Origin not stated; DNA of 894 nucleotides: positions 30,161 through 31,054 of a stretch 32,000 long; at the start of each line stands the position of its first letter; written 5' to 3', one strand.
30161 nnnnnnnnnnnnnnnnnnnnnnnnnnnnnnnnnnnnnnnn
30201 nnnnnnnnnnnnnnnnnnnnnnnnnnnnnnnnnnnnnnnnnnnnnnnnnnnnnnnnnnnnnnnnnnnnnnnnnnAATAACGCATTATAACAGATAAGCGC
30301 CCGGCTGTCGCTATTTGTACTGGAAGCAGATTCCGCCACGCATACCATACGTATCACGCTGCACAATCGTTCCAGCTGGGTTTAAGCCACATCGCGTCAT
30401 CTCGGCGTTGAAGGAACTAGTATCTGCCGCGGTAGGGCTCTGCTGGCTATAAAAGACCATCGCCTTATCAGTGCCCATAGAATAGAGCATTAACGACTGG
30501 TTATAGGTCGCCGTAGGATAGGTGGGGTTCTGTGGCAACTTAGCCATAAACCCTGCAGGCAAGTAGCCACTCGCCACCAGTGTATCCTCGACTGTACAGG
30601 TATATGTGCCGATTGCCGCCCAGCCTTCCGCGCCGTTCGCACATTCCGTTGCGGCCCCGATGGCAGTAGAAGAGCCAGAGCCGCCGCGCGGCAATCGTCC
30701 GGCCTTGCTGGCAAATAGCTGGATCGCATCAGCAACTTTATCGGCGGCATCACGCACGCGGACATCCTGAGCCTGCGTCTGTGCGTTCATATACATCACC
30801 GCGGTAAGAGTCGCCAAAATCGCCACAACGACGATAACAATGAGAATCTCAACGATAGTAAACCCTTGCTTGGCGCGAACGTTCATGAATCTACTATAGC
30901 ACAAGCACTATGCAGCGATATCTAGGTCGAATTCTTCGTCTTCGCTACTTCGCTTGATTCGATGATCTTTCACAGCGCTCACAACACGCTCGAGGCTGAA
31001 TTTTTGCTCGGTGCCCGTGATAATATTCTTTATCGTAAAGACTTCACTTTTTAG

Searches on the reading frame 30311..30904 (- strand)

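Call 98: search_protein_families(library=pfam, proteins=[window:30311-30904:-], max_evalue=0.001)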
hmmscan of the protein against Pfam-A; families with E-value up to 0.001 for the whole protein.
window:30311-30904:- (197 aa): 1 family
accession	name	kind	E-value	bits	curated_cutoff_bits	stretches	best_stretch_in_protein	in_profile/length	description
PF07963.17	N_methyl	-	9.2e-06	25.5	21.2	1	10-33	2-25/27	Prokaryotic N-terminal methylation motif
